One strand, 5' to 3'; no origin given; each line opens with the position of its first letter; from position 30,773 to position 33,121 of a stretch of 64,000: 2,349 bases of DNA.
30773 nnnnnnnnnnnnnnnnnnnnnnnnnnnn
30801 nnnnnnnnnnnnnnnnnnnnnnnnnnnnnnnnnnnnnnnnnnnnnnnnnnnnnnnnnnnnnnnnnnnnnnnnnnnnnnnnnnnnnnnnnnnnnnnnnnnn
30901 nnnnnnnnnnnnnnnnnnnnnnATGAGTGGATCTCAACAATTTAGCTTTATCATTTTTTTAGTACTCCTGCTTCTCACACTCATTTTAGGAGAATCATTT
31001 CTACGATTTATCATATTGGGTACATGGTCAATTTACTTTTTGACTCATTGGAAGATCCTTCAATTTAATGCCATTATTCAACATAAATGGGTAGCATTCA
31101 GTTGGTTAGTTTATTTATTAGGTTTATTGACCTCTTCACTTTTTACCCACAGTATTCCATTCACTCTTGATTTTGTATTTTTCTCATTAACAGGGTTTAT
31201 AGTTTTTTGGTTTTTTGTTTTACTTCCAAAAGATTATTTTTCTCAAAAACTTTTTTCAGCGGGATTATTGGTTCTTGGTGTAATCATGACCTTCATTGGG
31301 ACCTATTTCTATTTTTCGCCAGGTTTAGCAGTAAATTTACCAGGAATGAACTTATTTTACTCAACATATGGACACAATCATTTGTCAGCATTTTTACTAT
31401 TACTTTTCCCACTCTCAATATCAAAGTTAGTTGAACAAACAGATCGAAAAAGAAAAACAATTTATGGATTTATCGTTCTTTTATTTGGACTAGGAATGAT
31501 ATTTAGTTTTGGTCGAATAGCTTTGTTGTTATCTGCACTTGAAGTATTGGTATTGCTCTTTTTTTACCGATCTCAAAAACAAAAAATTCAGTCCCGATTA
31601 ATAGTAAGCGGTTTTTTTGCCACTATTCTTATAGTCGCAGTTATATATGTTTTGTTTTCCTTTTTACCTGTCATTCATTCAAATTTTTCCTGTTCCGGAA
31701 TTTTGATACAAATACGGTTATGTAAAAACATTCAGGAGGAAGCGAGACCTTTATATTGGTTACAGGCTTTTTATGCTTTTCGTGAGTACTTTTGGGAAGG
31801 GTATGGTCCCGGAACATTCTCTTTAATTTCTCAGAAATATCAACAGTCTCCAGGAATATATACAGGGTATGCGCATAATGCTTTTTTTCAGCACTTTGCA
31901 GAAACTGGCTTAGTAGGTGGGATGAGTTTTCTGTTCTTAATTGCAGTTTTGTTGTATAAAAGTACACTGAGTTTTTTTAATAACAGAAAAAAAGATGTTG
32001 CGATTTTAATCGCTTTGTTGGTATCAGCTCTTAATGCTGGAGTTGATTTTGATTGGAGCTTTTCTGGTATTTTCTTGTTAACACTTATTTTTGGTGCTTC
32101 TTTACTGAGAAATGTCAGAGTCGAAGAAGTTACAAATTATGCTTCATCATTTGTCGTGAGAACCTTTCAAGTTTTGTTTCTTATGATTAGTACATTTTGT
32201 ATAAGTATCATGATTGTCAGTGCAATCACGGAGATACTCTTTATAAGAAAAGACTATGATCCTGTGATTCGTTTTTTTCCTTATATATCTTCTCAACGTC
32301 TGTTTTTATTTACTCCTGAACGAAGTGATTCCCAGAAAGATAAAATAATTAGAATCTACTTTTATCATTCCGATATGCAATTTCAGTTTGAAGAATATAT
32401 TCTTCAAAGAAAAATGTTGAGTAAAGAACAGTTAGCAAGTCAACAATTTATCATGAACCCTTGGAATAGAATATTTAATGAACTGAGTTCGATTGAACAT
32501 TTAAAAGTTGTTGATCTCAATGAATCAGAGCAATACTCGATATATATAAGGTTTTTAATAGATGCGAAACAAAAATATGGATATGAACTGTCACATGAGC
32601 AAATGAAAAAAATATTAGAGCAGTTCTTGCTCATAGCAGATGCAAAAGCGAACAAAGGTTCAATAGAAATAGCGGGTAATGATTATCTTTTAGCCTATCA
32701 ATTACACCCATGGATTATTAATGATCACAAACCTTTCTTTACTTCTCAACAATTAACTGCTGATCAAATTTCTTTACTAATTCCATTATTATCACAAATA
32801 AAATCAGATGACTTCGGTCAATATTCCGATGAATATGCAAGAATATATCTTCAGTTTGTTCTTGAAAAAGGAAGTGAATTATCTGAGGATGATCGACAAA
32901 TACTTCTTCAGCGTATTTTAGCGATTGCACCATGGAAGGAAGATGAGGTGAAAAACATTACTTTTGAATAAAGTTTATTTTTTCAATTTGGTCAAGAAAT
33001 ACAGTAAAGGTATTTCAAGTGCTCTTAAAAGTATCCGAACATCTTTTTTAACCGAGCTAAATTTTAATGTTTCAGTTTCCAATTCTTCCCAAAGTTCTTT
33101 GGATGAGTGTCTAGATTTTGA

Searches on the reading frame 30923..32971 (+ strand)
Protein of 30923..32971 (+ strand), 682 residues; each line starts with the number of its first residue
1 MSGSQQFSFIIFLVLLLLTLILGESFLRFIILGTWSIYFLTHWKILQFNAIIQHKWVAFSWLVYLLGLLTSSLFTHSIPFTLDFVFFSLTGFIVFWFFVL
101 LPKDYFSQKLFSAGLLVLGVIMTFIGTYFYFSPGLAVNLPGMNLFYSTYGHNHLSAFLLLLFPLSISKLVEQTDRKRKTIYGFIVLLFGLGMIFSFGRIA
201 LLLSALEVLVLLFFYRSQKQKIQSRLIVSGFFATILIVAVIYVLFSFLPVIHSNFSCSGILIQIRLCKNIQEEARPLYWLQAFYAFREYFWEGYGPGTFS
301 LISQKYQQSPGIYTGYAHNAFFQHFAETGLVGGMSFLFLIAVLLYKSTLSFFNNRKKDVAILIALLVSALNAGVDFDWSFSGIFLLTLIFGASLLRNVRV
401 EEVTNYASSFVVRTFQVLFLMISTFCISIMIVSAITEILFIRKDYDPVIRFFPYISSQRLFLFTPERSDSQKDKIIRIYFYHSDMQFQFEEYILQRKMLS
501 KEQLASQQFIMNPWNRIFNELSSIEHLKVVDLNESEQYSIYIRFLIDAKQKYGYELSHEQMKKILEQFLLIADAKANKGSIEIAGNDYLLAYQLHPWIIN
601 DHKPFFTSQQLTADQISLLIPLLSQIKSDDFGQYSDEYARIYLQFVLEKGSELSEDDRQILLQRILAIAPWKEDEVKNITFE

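Call 29: search_protein_families(library=pfam, proteins=[window:30923-32971:+], max_evalue=0.00001)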
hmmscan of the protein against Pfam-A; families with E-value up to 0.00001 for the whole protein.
window:30923-32971:+ (682 aa): 1 family
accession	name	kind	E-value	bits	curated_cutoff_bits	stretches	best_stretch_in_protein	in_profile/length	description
PF04932.20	Wzy_C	-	1.9e-15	57.4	31.7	1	184-337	2-149/149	O-Antigen ligase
